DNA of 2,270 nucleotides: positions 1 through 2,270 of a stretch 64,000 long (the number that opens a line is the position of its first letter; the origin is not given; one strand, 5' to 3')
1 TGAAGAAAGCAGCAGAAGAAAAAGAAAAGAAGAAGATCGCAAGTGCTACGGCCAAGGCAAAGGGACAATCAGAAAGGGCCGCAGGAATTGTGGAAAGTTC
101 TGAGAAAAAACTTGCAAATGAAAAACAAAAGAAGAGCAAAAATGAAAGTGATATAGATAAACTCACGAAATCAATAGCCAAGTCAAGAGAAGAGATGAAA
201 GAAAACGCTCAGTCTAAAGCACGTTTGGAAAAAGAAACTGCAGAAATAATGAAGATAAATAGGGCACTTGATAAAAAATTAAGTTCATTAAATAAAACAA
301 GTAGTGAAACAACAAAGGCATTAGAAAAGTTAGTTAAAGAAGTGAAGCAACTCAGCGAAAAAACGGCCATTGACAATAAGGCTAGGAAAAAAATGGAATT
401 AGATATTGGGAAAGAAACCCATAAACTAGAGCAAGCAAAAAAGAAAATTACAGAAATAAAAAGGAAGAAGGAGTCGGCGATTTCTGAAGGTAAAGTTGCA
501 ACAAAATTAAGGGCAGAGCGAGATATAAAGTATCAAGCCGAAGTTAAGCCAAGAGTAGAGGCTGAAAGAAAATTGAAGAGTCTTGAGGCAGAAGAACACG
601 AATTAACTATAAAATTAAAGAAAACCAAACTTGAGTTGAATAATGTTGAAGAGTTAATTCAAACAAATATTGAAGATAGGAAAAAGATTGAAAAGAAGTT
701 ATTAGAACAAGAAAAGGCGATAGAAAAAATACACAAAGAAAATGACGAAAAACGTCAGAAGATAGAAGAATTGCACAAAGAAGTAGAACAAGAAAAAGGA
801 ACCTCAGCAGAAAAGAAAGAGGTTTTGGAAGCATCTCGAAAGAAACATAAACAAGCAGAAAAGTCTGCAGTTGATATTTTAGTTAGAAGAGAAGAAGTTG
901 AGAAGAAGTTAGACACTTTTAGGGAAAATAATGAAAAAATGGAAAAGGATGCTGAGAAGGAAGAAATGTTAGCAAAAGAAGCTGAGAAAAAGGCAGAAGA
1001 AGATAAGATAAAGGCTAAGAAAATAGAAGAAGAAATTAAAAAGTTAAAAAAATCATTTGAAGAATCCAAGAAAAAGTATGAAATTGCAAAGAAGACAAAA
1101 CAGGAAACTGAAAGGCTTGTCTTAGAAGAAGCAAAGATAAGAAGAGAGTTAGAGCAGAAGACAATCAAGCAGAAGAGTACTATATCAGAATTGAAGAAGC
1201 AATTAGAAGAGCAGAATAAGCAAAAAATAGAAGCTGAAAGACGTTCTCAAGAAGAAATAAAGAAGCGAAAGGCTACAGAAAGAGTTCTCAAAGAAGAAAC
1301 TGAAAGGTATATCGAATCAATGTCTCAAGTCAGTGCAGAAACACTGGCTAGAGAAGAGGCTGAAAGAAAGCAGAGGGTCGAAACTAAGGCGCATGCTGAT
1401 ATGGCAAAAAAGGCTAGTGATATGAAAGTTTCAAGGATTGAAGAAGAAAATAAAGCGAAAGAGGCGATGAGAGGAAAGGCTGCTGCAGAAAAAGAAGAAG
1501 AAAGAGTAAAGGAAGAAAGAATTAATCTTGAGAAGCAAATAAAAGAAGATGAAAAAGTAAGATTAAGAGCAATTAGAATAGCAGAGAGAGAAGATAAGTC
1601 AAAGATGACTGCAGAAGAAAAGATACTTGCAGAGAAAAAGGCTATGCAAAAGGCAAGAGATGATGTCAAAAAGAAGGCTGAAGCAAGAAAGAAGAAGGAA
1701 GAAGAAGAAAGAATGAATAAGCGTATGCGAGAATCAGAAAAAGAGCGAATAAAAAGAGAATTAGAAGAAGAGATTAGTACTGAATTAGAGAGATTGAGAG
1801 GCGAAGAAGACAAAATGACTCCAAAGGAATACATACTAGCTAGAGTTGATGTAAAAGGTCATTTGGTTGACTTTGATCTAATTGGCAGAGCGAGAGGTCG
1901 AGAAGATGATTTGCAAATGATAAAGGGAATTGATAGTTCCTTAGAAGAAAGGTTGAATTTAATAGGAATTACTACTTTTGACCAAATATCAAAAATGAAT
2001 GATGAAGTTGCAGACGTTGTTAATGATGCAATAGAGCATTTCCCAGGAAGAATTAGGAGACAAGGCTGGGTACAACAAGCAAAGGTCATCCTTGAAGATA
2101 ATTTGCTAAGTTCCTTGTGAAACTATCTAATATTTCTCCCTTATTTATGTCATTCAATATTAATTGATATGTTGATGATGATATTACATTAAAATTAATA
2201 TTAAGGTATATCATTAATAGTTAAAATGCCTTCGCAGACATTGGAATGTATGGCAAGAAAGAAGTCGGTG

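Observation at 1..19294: Giant surface protein and the adjacent coiled-coil protein end in the same cytoplasmic module, suggesting a paired surface-to-cytoplasm assembly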

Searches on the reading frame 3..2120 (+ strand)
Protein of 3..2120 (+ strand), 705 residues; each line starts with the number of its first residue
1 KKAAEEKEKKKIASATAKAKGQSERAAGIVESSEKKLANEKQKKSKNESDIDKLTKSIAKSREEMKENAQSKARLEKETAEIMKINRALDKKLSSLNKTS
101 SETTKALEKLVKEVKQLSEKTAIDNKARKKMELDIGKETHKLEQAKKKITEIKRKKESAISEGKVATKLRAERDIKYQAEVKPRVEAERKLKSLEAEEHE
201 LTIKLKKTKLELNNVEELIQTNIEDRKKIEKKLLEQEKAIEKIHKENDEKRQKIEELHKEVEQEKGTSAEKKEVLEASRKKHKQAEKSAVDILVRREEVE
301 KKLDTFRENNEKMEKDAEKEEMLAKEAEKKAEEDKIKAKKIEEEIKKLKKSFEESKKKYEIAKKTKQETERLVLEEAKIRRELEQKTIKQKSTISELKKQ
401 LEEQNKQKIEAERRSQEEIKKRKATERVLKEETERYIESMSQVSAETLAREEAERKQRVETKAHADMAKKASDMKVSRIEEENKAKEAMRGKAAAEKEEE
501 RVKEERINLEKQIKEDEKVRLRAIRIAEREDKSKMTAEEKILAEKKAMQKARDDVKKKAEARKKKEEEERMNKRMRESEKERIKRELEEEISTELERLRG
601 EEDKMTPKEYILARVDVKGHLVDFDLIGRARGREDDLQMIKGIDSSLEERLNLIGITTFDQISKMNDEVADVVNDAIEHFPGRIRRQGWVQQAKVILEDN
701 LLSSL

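Call 7: search_protein_families(library=pfam, proteins=[window:3-2120:+], max_evalue=0.1)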
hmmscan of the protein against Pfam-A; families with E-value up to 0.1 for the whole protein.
window:3-2120:+ (705 aa): 0 families

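Call 9: search_protein_families(library=ncbifam, proteins=[window:3-2120:+], max_evalue=10)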
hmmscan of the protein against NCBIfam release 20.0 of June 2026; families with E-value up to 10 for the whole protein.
window:3-2120:+ (705 aa): 6 families
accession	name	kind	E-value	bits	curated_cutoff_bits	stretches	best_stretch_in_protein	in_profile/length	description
NF009040.0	PRK12373.1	equivalog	5.9e-14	52.6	514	1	535-699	223-386/400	NADH-quinone oxidoreductase subunit E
NF008966.0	PRK12311.1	equivalog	2.3e-11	43.4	526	1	620-699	254-332/334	30S ribosomal protein S2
NF008915.0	PRK12278.1-1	equivalog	2.8e-09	37.2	281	1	634-696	152-213/216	50S ribosomal protein L21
NF008916.0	PRK12278.1-4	equivalog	4.2e-08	33.3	193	1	634-695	159-220/223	50S ribosomal protein L21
NF045508.1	PhasinPhaH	equivalog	0.00017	21.8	250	1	575-696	120-231/234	phasin PhaH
TIGR02168.1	SMC_prok_B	equivalog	0.6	7.7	567.35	2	6-224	727-945/1181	chromosome segregation protein SMC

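Call 24: find_homologous_proteins(query=window:3-2117:+, max_evalue=1e-10)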
Query window:3-2117:+ (705 aa): 1 proteins with E <= 1e-10 among 8000 candidates.
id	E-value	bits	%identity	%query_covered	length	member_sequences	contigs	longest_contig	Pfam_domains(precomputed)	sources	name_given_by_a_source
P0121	8.9e-203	693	57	100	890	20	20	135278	-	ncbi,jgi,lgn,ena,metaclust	ncbi:MAG: hypothetical protein ACKVI6_02540 [Candidatus Poseidoniales archaeon]|metaclust:\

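Call 26: find_encoding_contigs(protein=P0121, flank=10000, max_places=8)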
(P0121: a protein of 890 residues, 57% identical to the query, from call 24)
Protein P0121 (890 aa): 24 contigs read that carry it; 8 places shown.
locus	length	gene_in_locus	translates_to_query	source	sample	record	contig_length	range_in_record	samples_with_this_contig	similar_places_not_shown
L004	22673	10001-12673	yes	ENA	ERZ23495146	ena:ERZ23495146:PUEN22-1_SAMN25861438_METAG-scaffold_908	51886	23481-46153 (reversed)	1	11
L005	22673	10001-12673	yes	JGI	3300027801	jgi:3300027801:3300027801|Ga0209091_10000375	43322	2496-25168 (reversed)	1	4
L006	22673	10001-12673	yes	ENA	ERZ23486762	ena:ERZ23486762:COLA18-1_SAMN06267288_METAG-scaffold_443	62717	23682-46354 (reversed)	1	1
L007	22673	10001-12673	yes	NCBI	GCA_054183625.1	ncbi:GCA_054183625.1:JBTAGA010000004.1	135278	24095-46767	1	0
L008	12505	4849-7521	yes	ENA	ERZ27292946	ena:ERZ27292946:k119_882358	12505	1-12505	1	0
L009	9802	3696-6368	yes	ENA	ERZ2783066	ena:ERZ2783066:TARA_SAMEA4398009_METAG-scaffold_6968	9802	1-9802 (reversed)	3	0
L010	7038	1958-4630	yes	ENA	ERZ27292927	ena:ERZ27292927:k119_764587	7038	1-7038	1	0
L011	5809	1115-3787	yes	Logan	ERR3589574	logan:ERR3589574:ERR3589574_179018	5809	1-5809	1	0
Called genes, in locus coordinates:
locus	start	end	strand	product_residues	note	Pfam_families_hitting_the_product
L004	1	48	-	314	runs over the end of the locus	-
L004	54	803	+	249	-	PF01728:FtsJ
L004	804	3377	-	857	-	PF03176:MMPL, PF02460:Patched (weak), PF12349:Sterol-sensing (weak), PF03176:MMPL, PF02460:Patched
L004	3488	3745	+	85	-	PF13656:RNA_pol_L_2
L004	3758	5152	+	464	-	PF01142:TruD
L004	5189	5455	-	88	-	PF00736:EF1_GNE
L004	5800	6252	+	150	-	PF00190:Cupin_1, PF07883:Cupin_2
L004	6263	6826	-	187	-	PF09999:DUF2240 (weak)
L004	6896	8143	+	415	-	PF12717:Cnd1 (faint), PF02985:HEAT (faint), PF13646:HEAT_2 (weak)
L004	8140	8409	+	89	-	-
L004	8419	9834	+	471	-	PF00270:DEAD, PF04851:ResIII, PF00271:Helicase_C, PF03880:DbpA (weak)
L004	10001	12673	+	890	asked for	-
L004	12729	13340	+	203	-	-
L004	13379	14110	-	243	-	PF04967:HTH_10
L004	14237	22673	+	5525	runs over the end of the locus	-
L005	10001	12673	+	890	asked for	-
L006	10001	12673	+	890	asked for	-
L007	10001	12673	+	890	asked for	-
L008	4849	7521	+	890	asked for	-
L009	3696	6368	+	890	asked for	-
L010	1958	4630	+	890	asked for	-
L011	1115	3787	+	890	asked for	-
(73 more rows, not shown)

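Call 31: find_related_loci(query=A1, collection=genome_contigs, flank=10000)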
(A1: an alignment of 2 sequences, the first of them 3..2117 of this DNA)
Query A1 (705 aa) in genome_contigs; peptide patterns used: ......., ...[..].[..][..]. (x = any residue, [..] = any of these).
599 stretches matched a pattern (row limit reached: there are more); 3 encode a relative of the query (tblastn E <= 1e-3); 3 distinct loci.
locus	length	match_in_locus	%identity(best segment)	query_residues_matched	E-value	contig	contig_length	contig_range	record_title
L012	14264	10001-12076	93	14-705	0e+0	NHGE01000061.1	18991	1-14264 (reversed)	MAG: Euryarchaeota archaeon TMED129 8728, whole genome shotgun sequence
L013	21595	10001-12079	59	4-696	0e+0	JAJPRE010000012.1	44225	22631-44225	MAG: Candidatus Thalassarchaeaceae archaeon isolate MAG_46 20082D-01-04-S10-L004-001_254, whole genome shotgun sequence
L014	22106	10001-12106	57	4-705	0e+0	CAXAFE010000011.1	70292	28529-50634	MAG TPA_asm: uncultured Candidatus Poseidoniales archaeon isolate ERR3525244_metabat2_62 genome assembly, contig: ERZ221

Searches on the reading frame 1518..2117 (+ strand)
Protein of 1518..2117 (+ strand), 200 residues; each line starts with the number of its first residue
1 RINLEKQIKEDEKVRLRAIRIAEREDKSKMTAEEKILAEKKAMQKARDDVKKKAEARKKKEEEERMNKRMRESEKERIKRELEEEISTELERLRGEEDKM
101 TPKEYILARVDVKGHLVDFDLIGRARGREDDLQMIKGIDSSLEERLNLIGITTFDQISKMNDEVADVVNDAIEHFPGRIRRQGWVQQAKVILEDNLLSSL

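Call 78: find_related_loci(query=A5, collection=metagenome_contigs, flank=10000)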
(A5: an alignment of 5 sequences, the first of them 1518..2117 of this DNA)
Query A5 (200 aa) in metagenome_contigs; peptide patterns used: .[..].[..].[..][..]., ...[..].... (x = any residue, [..] = any of these).
600 stretches matched a pattern (row limit reached: there are more); 4 encode a relative of the query (tblastn E <= 1e-3); 4 distinct loci.
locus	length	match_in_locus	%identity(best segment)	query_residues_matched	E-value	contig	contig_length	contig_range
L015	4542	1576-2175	94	1-200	2e-108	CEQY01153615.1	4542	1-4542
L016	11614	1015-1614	90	1-200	3e-101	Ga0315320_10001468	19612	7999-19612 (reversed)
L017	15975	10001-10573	71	1-191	1e-82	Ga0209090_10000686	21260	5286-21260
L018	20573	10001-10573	72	1-191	7e-86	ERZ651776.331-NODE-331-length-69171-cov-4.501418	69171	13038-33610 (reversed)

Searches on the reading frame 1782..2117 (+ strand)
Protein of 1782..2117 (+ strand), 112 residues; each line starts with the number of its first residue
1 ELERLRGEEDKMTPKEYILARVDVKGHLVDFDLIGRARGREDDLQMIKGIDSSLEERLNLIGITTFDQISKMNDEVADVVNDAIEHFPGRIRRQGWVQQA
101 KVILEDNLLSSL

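Call 48: find_homologous_proteins(query=window:1782-2117:+, max_evalue=0.001)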
Query seq(112 aa) (112 aa): 7 proteins with E <= 0.001 among 45 candidates.
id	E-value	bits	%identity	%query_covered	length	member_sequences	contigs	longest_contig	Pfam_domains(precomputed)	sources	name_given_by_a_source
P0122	2.1e-63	229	96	100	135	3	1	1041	-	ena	-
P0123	3.5e-47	177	85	84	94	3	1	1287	-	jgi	-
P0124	3.6e-45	171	77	90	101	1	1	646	-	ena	-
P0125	8.3e-33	131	96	60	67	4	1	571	-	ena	-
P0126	1.1e-27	114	73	67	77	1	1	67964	-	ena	-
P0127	1.7e-23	101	98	46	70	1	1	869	PF07733.19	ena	-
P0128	1.8e-17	82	82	40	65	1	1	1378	-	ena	-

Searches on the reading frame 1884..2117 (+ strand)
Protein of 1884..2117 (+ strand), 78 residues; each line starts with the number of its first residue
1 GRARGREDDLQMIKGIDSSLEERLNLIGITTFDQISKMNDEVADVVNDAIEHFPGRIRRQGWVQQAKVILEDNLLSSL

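Call 8: search_protein_families(library=pfam, proteins=[window:1884-2117:+], max_evalue=10)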
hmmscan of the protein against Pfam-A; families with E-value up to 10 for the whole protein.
seq(78 aa): 1 family
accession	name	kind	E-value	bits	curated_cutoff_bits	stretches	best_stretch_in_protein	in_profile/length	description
PF14229.12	DUF4332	-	0.099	13.3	23.2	1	15-42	2-29/122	Domain of unknown function (DUF4332)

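Call 9: search_protein_families(library=ncbifam, proteins=[window:1884-2117:+], max_evalue=10)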
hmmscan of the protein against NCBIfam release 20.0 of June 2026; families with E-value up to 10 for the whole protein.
seq(78 aa): 8 families
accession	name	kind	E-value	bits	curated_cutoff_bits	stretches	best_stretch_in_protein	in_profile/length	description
NF009040.0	PRK12373.1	equivalog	1.8e-15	57.6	514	1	5-73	320-387/400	NADH-quinone oxidoreductase subunit E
NF008966.0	PRK12311.1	equivalog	8.3e-12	44.8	526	1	3-72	264-332/334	30S ribosomal protein S2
NF008915.0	PRK12278.1-1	equivalog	3.5e-11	43.4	281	1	7-69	152-213/216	50S ribosomal protein L21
NF008916.0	PRK12278.1-4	equivalog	4.8e-10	39.6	193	1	7-68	159-220/223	50S ribosomal protein L21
NF045508.1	PhasinPhaH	equivalog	1.6e-06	28.4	250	1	6-69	169-231/234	phasin PhaH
TIGR03491.1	TIGR03491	subfamily_domain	0.0048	15.9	97.45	1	6-74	210-273/462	TM0106 family RecB-like putative nuclease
TIGR02134.1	transald_staph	equivalog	0.0087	15.8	281.95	1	21-61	112-152/236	transaldolase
TIGR00977.1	citramal_synth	equivalog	0.089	11.1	450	1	5-55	102-148/526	citramalate synthase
